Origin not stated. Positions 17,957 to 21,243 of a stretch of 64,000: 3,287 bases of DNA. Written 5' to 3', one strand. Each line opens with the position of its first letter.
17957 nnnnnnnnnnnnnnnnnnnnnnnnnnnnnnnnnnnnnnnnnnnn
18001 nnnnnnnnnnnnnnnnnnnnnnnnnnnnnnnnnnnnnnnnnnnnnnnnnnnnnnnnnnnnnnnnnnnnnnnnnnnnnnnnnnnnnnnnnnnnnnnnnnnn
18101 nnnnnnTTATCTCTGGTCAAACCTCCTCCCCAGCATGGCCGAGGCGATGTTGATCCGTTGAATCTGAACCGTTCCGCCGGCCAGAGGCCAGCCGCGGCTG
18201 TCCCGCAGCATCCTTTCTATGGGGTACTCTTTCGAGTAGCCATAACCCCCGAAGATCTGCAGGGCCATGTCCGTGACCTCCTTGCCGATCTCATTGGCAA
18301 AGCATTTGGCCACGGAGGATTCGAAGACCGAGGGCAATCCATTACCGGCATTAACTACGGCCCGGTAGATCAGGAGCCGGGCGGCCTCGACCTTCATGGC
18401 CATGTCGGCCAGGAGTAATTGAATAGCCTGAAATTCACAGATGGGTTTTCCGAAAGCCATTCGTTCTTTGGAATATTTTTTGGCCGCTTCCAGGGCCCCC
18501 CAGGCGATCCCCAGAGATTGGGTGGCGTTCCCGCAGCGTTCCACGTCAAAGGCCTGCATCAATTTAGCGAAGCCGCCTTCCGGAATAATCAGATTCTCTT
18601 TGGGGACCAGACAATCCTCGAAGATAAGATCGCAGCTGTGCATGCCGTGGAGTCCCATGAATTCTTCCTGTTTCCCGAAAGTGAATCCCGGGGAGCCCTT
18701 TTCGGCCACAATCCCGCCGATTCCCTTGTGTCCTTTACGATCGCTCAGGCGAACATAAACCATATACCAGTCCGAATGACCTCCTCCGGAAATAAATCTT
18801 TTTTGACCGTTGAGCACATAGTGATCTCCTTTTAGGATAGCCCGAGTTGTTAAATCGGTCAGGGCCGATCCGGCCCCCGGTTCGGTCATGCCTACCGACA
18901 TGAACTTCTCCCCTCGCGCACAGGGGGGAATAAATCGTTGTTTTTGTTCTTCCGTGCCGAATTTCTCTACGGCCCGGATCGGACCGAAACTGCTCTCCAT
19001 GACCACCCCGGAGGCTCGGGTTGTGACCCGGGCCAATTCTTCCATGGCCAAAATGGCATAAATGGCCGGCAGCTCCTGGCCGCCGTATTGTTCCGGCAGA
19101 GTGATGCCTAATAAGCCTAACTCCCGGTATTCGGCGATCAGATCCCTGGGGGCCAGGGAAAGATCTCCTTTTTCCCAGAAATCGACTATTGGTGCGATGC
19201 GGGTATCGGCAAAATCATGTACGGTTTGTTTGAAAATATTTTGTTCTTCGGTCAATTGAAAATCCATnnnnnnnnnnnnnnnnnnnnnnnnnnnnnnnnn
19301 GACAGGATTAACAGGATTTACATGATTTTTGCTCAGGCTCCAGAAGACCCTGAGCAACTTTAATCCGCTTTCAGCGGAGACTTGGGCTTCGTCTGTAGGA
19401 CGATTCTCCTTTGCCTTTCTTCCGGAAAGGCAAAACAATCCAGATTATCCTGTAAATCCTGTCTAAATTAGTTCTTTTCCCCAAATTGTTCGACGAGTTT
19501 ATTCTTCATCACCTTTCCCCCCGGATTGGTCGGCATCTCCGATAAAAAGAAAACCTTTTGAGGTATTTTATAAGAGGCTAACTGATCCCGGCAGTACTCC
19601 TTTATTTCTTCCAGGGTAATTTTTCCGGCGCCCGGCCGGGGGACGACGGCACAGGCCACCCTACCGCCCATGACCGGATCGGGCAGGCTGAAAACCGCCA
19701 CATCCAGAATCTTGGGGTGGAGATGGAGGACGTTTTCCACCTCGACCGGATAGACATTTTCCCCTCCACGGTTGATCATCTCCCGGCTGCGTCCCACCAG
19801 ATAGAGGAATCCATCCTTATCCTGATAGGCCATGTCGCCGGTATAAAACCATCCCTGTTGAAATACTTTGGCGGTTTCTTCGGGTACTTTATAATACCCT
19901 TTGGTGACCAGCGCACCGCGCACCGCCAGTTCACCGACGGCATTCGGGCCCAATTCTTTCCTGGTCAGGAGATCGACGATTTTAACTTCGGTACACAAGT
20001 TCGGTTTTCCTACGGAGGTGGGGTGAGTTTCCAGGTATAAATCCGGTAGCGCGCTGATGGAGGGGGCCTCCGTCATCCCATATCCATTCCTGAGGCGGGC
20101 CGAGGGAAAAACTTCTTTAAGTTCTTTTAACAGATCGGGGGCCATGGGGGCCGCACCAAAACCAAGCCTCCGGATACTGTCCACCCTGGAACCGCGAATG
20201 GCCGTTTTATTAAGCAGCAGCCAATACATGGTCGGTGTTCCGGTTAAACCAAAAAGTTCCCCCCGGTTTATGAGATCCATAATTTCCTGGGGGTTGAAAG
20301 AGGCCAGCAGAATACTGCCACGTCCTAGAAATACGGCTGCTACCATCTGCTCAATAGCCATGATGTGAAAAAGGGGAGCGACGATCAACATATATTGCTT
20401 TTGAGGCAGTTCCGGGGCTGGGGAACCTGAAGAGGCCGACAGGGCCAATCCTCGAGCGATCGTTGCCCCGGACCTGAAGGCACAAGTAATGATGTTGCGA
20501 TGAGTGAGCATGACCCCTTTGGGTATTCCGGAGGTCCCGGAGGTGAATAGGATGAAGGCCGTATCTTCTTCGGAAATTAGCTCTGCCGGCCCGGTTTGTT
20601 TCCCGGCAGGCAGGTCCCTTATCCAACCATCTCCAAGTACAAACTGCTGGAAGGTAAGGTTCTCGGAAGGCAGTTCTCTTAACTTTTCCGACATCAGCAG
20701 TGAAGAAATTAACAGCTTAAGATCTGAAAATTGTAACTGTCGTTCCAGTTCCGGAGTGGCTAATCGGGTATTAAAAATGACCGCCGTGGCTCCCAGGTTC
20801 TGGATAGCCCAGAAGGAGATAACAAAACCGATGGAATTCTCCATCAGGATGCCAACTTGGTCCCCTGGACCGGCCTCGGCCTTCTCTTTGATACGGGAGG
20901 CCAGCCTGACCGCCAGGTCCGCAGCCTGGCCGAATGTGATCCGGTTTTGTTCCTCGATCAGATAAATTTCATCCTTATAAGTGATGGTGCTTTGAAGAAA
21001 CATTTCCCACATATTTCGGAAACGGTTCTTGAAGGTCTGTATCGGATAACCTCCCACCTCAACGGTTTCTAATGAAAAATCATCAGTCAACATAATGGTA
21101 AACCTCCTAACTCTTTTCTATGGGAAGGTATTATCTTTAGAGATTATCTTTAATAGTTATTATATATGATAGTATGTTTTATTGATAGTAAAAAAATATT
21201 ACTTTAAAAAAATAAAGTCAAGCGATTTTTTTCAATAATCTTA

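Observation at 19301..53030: Family A: a 160-290-bp TIR-bounded multi-hairpin element in five copies (MITE-like or a structured RNA family)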

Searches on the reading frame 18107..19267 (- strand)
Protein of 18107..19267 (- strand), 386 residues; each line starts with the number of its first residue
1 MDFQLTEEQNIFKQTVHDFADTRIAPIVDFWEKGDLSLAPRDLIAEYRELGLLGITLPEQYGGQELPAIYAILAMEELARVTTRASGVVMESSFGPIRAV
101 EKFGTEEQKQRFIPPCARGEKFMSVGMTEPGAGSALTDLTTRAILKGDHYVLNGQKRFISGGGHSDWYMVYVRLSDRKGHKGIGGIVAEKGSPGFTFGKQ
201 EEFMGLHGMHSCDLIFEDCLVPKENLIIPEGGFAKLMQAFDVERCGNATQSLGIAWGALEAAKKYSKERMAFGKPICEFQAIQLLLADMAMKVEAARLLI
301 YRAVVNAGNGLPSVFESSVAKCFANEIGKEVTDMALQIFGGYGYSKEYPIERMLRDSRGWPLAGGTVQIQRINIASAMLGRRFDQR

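Call 11: search_protein_families(library=pfam, proteins=[window:18107-19267:-])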
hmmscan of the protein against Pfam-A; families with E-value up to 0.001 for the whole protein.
window:18107-19267:- (386 aa): 4 families
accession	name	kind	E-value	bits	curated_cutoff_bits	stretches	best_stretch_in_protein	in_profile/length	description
PF00441.29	Acyl-CoA_dh_1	-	1.5e-41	142.5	22.4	1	231-379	2-150/150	Acyl-CoA dehydrogenase, C-terminal domain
PF02771.21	Acyl-CoA_dh_N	-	1e-28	100.4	22.9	1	6-120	1-113/113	Acyl-CoA dehydrogenase, N-terminal domain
PF02770.24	Acyl-CoA_dh_M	-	2.7e-23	82.4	33.3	1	125-219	2-97/97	Acyl-CoA dehydrogenase, middle domain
PF08028.16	Acyl-CoA_dh_2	-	2.9e-20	73.4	22.7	1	248-356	4-122/134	Acyl-CoA dehydrogenase, C-terminal domain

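Call 54: find_homologous_proteins(query=window:18107-19267:-, max_evalue=1e-100)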
Query window:18107-19267:- (386 aa): 3606 proteins with E <= 1e-100 among 8000 candidates; the best 120 are listed.
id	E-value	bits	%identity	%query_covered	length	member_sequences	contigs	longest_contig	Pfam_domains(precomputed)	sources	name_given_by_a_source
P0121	3.9e-251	851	96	100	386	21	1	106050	PF02770.25,PF00441.30,PF08028.17,PF02771.22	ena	-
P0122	1.2e-236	803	90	100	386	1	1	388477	PF02770.25,PF00441.30,PF08028.17,PF02771.22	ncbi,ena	-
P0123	2.1e-235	799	90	100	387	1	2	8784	PF02770.25,PF00441.30,PF08028.17,PF02771.22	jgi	jgi:alkylation response protein AidB-like acyl-CoA dehydrogenase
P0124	3.4e-235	798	89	100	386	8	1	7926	PF02770.25,PF00441.30,PF08028.17,PF02771.22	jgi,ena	-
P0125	1.2e-232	790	90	100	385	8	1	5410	PF02770.25,PF00441.30,PF08028.17,PF02771.22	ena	-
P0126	4.7e-229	778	87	100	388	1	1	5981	PF02770.25,PF00441.30,PF08028.17,PF02771.22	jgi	-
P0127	1.3e-224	763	87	100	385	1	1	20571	PF02770.25,PF00441.30,PF08028.17,PF02771.22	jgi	jgi:alkylation response protein AidB-like acyl-CoA dehydrogenase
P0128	1.2e-223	760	87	100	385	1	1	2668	PF02770.25,PF00441.30,PF08028.17,PF02771.22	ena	-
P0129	8.8e-222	754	87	100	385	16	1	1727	PF02770.25,PF00441.30,PF08028.17,PF02771.22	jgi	jgi:alkylation response protein AidB-like acyl-CoA dehydrogenase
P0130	1.4e-221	753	85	100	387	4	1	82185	PF02770.25,PF00441.30,PF08028.17,PF02771.22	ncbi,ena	-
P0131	2.2e-220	749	85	100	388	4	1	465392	PF02770.25,PF00441.30,PF08028.17,PF02771.22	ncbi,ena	-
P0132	3.9e-217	739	84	100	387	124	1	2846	PF02770.25,PF00441.30,PF08028.17,PF02771.22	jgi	-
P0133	1.4e-216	737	84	100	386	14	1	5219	PF02770.25,PF00441.30,PF08028.17,PF02771.22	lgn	-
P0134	5.1e-216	735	87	96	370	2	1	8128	PF02770.25,PF00441.30,PF08028.17,PF02771.22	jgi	jgi:alkylation response protein AidB-like acyl-CoA dehydrogenase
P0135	6.0e-212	722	82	100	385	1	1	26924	PF02770.25,PF00441.30,PF08028.17,PF02771.22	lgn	-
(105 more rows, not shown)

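Call 55: find_encoding_contigs(protein=P0121, flank=10000, max_places=2)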
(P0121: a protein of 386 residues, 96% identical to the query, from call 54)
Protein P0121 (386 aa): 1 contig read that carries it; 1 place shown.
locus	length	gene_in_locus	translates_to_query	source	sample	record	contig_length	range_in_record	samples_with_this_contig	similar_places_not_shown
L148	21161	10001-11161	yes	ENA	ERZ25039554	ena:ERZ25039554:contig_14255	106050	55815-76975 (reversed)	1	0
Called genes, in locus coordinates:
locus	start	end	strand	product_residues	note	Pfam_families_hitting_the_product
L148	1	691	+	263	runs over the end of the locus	PF00378:ECH_1, PF16113:ECH_2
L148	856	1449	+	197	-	PF00753:Lactamase_B, PF23023:Anti-Pycsar_Apyc1 (weak)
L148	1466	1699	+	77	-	-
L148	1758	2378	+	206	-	PF00128:Alpha-amylase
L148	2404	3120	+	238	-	PF00128:Alpha-amylase, PF16657:Malt_amylase_C (weak), PF22460:Neopullulanase-like_C (weak)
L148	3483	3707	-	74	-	PF10387:DUF2442 (weak)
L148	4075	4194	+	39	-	-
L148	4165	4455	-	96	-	PF05853:BKACE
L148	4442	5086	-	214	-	PF05853:BKACE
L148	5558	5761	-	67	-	-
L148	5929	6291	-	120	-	PF02452:PemK_toxin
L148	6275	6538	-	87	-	-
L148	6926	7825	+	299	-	PF01569:PAP2, PF14378:PAP2_3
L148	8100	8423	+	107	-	-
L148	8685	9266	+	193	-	PF00501:AMP-binding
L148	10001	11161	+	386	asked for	PF02771:Acyl-CoA_dh_N, PF02770:Acyl-CoA_dh_M, PF00441:Acyl-CoA_dh_1, PF08028:Acyl-CoA_dh_2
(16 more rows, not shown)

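Call 56: find_encoding_contigs(protein=P0122, flank=10000, max_places=2)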
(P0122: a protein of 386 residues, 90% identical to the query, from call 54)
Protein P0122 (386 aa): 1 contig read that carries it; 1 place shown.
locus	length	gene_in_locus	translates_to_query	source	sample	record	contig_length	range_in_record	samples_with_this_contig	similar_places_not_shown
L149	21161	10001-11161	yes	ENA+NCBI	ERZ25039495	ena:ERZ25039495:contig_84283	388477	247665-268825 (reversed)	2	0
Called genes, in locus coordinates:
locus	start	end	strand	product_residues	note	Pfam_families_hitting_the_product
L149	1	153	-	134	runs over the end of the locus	PF13358:DDE_3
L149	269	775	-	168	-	PF13384:HTH_23 (faint), PF13551:HTH_29, PF13565:HTH_32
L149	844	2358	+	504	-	-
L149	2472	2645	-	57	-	-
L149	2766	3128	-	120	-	-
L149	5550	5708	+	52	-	-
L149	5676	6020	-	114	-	PF00293:NUDIX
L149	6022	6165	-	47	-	-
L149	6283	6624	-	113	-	-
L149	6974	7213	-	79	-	PF12728:HTH_17 (weak)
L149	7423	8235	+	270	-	PF00501:AMP-binding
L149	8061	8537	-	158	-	-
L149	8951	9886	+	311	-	PF00501:AMP-binding, PF13193:AMP-binding_C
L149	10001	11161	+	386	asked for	PF02771:Acyl-CoA_dh_N, PF02770:Acyl-CoA_dh_M, PF00441:Acyl-CoA_dh_1, PF08028:Acyl-CoA_dh_2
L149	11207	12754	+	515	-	PF00756:Esterase (faint), PF20434:BD-FAE (faint), PF12146:Hydrolase_4 (faint), PF00561:Abhydrolase_1 (faint), PF00326:Peptidase_S9, PF12740:PETase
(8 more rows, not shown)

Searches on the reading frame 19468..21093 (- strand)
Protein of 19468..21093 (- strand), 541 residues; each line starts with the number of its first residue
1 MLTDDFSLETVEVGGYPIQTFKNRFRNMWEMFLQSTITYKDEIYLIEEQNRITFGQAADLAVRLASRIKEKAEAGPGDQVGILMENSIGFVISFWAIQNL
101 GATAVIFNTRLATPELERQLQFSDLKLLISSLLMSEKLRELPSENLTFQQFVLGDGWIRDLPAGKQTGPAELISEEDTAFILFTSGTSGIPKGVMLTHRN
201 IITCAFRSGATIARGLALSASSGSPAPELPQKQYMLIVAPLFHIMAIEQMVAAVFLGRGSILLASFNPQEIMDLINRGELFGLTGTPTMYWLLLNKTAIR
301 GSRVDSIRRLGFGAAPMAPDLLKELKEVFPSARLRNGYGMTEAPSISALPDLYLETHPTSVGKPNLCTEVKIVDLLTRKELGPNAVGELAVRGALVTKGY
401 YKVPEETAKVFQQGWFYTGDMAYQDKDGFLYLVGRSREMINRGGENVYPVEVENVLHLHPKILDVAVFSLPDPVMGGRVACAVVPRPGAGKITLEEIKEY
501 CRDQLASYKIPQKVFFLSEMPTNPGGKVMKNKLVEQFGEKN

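Call 11: search_protein_families(library=pfam, proteins=[window:19468-21093:-])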
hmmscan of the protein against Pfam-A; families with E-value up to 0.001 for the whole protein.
window:19468-21093:- (541 aa): 2 families
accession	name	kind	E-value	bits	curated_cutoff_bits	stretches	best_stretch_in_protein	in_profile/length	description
PF00501.34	AMP-binding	-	3e-71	240.7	29.9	1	39-401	8-384/384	AMP-binding enzyme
PF13193.12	AMP-binding_C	-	1.8e-16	61.3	24.5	1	451-527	1-76/76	AMP-binding enzyme C-terminal domain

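Call 12: find_encoding_contigs(protein=window:19468-21093:-, flank=10000, max_places=6)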
Protein window:19468-21093:- (541 aa): no gene with exactly this product is on record in the collection.
